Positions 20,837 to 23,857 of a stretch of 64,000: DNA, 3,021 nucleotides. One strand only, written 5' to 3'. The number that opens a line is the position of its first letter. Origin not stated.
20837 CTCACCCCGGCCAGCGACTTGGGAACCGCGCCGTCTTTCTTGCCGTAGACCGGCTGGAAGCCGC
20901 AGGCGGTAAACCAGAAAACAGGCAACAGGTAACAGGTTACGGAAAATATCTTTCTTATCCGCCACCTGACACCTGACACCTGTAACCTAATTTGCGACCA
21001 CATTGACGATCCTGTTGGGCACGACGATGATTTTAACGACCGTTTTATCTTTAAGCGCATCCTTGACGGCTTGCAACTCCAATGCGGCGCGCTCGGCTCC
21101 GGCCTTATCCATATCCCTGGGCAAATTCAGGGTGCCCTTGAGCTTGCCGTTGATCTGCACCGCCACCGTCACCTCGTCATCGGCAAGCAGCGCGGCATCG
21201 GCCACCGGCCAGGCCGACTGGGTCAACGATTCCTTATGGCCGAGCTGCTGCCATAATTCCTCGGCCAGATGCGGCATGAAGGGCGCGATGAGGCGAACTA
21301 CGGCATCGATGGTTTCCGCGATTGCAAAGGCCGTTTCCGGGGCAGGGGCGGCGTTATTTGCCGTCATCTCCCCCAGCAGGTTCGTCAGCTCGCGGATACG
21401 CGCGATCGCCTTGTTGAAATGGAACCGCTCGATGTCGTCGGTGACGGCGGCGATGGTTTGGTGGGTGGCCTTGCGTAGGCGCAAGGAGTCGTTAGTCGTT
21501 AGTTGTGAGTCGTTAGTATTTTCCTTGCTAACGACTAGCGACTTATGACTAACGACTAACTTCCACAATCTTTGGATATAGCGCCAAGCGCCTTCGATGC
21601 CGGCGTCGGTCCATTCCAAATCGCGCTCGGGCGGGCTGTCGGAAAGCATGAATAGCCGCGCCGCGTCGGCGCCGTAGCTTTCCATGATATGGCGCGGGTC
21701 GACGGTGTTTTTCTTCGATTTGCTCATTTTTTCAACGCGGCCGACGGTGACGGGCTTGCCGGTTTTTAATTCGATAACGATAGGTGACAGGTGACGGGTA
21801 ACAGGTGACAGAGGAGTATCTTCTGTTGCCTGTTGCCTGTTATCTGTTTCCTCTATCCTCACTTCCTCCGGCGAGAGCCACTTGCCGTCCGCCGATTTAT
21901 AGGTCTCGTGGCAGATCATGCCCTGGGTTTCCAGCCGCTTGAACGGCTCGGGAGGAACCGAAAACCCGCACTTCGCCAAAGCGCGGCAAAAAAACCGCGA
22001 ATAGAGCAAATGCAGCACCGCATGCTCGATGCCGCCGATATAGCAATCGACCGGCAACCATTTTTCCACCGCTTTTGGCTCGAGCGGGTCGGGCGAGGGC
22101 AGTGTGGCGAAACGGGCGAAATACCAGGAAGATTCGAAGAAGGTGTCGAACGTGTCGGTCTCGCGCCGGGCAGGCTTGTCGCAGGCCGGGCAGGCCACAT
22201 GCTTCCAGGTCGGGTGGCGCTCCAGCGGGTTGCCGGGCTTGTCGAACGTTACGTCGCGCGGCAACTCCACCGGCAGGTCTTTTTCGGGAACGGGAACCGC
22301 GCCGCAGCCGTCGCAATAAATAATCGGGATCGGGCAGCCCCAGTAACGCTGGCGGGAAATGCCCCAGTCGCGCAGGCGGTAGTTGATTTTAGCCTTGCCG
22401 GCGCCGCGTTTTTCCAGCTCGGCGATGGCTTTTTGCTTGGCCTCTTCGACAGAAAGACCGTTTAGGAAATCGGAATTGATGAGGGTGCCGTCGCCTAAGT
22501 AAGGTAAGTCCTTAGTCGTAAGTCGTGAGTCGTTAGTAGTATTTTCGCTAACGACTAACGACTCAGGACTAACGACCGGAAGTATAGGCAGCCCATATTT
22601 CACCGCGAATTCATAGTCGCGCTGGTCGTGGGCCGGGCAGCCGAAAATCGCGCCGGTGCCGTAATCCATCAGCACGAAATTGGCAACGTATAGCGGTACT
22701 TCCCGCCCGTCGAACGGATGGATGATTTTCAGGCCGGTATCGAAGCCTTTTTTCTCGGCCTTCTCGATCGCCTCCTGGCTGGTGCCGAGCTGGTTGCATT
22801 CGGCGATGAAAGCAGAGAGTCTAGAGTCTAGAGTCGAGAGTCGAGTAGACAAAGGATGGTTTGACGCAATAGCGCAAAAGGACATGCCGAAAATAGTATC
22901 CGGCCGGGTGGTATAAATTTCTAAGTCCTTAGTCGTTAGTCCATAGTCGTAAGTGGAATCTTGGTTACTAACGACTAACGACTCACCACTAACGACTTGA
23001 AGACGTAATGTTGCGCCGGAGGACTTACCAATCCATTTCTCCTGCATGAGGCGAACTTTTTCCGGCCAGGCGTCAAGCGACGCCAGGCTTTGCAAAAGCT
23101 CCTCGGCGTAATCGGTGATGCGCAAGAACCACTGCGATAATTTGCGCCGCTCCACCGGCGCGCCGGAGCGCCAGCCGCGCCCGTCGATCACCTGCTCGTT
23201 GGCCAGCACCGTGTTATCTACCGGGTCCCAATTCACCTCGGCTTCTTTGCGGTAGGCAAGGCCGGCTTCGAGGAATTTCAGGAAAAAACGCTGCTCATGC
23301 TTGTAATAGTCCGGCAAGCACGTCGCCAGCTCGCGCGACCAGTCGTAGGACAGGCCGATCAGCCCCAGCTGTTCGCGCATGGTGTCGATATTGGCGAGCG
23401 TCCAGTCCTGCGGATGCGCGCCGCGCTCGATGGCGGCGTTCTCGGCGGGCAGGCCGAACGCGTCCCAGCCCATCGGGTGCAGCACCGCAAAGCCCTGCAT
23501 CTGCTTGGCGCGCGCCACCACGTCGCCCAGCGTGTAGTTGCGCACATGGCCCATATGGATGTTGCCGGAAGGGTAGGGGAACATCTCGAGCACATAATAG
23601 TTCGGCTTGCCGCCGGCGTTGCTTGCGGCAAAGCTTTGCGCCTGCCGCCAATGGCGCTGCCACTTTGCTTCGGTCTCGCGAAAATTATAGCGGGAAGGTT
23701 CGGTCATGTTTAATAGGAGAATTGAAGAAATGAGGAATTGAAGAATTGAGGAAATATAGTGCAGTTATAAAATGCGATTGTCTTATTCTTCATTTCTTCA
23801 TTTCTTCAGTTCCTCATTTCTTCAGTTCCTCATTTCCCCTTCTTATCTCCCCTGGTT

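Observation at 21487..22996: leuS carries five repeat-encoded segments with stop-avoiding substitutions at fixed positions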

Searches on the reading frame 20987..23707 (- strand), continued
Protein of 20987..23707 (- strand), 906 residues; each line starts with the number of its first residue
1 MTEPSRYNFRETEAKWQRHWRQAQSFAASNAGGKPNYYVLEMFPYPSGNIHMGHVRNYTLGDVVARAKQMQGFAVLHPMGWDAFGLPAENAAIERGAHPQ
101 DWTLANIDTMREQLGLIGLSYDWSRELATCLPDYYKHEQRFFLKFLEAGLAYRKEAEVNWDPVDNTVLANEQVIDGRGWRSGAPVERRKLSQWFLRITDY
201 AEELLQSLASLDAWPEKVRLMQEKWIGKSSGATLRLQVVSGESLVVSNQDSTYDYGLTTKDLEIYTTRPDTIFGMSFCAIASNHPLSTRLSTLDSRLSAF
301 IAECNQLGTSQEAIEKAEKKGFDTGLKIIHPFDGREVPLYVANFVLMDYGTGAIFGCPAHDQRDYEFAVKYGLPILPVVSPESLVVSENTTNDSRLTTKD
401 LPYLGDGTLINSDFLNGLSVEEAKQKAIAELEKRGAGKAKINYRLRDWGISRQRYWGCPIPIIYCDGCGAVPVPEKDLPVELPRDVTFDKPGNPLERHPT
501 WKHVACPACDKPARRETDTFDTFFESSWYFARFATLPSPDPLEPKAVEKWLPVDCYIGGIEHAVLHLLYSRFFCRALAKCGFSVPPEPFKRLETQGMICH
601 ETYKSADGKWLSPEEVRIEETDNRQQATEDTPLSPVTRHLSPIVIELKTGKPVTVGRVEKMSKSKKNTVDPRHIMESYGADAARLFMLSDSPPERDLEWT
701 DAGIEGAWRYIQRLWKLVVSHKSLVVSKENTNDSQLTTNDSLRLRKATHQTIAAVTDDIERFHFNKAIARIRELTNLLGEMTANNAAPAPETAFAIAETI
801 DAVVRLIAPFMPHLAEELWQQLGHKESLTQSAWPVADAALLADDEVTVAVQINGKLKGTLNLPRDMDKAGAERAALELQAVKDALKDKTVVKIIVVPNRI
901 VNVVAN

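Call 51: find_encoding_contigs(protein=P0110, flank=1000, max_places=1)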
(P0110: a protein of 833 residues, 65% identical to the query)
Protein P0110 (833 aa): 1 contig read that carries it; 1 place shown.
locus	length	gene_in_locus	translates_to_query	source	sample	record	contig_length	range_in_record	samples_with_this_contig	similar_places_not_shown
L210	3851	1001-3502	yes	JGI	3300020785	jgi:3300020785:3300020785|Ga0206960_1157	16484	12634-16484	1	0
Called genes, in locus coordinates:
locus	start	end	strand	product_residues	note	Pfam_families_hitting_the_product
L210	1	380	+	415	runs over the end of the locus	PF13609:Porin_4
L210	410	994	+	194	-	PF12100:DUF3576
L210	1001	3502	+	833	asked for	PF00133:tRNA-synt_1, PF01406:tRNA-synt_1e (faint), PF09334:tRNA-synt_1g, PF13603:tRNA-synt_1_2, PF00133:tRNA-synt_1, PF08264:Anticodon_1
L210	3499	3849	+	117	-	?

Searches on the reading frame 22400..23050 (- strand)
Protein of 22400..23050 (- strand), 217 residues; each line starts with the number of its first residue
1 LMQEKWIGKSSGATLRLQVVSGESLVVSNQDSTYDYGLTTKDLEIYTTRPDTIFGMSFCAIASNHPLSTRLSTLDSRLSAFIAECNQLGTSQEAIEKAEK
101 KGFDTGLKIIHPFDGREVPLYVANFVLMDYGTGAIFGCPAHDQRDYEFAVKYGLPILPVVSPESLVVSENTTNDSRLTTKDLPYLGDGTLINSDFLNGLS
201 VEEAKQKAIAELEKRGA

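Call 60: search_solved_structures(query=window:22400-23050:-, show_alignments=5, max_evalue=1e-20)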
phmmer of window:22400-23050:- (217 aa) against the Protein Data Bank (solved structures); distinct sequences matched with E-value up to 1e-20: 25.
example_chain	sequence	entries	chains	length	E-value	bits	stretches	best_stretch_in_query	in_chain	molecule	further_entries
2ajg_A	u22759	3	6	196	4.6e-41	143.5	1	40-210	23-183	Leucyl-tRNA synthetase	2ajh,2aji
8poq_A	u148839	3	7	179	2e-40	141.4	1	38-216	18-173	Leucine--tRNA ligase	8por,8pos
9tjv_A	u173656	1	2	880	7.2e-40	139.6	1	40-210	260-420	Leucine--tRNA ligase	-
9tjw_A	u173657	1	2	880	7.2e-40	139.6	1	40-210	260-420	Leucine--tRNA ligase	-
3zgz_A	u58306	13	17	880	7.2e-40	139.6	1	40-210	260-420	LEUCINE--TRNA LIGASE | LEUCYL-TRNA SYNTHETASE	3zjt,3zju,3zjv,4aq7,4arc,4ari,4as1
5omw_A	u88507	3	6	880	3.6e-39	137.3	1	40-210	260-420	Leucine--tRNA ligase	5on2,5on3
9twt_A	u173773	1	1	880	3.6e-39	137.3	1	40-210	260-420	Leucine--tRNA ligase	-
9twr_A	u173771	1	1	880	3.6e-39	137.3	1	40-210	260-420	Leucine--tRNA ligase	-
9tws_A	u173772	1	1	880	5e-39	136.8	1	40-210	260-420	Leucine--tRNA ligase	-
9twv_A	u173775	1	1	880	9.6e-39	135.9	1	40-210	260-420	Leucine--tRNA ligase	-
9twu_A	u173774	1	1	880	1.8e-38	135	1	40-210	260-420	Leucine--tRNA ligase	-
7nty_A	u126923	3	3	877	6.2e-38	133.2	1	2-217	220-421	Leucine--tRNA ligase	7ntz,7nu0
7nua_A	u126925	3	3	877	6.2e-38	133.2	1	2-217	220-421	Leucine--tRNA ligase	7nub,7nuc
6q89_A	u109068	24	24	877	6.2e-38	133.2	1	2-217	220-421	Leucine--tRNA ligase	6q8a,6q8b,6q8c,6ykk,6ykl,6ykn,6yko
7nu1_A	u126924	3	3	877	6.2e-38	133.2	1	2-217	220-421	Leucine--tRNA ligase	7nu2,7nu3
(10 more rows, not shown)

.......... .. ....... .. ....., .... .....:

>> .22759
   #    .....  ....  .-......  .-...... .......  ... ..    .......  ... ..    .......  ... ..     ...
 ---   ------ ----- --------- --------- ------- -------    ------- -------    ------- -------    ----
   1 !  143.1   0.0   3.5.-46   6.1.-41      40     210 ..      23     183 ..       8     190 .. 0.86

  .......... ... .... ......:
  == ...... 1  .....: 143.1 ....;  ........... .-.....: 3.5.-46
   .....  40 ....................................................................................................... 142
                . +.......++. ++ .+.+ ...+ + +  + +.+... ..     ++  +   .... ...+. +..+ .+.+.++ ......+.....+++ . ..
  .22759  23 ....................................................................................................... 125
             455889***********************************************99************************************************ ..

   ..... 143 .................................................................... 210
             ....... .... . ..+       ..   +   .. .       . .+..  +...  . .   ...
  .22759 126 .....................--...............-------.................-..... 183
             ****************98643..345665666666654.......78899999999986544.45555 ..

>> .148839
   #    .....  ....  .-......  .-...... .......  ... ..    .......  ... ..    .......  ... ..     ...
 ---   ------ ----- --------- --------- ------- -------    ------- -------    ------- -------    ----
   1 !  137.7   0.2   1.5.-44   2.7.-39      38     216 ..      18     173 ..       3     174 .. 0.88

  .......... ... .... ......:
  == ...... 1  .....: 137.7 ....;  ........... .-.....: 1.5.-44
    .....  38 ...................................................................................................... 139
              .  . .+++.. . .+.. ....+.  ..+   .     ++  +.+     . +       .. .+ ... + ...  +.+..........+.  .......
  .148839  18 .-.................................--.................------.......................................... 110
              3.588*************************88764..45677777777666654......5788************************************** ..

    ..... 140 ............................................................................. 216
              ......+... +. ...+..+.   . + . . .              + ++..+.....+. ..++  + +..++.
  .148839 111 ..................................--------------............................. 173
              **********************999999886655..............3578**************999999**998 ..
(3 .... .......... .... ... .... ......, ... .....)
